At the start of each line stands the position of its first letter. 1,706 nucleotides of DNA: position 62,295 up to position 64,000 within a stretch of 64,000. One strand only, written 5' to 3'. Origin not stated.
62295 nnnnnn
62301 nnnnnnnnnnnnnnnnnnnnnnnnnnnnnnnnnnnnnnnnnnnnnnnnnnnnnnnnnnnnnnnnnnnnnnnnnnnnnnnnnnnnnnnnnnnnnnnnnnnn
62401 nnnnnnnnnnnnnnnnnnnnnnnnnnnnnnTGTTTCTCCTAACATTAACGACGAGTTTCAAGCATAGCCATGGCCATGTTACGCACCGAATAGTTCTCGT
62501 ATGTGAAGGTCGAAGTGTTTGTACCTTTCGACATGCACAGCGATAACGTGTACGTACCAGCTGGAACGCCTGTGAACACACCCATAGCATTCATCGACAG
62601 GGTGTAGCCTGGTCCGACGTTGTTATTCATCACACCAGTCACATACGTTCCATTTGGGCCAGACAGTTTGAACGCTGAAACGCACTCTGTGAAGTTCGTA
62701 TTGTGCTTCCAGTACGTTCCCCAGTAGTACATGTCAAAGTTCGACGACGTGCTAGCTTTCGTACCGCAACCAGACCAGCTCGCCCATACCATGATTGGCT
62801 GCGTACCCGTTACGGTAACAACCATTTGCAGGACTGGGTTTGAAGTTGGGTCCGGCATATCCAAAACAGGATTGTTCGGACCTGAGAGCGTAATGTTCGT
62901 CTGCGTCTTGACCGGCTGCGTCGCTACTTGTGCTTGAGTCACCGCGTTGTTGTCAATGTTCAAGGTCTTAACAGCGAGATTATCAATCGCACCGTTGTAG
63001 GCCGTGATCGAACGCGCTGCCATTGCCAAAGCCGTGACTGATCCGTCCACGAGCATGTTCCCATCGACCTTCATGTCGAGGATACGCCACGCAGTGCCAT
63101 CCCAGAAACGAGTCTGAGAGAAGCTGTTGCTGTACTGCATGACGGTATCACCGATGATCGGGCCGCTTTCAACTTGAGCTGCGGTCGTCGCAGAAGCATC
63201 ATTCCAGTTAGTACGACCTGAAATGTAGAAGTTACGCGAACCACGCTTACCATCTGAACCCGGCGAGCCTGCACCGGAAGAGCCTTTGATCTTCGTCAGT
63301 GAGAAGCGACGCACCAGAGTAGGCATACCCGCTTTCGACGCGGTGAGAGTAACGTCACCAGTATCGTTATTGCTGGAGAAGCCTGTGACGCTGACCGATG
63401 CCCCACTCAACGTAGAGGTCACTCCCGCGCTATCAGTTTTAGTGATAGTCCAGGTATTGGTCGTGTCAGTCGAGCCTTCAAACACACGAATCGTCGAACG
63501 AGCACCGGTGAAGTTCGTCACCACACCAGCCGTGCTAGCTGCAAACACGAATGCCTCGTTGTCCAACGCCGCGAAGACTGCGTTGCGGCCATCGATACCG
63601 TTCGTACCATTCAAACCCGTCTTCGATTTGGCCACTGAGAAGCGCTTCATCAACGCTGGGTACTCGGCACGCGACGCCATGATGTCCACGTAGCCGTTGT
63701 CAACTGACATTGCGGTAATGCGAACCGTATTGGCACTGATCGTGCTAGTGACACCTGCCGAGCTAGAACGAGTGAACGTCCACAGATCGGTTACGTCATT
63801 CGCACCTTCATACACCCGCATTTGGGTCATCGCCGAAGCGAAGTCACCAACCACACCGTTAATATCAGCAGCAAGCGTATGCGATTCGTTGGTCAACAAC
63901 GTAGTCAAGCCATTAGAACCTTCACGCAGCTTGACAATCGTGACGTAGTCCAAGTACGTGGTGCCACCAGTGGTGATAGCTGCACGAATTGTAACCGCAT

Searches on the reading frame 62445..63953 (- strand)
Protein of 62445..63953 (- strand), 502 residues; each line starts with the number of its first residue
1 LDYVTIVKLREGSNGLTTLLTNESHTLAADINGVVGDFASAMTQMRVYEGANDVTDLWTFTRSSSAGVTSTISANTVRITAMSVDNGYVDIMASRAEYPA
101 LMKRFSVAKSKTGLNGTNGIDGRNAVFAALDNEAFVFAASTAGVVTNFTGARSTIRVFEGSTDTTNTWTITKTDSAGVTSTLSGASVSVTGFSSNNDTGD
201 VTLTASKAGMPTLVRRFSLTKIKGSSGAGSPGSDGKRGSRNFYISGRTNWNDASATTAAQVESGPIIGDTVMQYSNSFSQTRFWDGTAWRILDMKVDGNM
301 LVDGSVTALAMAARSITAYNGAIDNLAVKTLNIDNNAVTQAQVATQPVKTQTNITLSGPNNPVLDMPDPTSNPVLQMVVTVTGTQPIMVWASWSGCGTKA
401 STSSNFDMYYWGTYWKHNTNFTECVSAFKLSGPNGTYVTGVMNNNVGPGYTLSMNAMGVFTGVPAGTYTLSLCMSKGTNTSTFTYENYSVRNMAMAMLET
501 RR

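Call 76: search_protein_families(library=phrogs, proteins=[window:62445-63953:-], max_evalue=1e-8)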
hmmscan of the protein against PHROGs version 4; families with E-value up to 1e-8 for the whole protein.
window:62445-63953:- (502 aa): 3 families
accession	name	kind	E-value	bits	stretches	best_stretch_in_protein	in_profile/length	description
phrog_3890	-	tail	2e-24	85.2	1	2-109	2031-2144/3453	straight fibre tail protein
phrog_38396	-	tail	7.6e-23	81.2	2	2-212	642-849/1435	tail protein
phrog_33923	-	unknown function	2.6e-11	42.1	1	2-114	694-811/2146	-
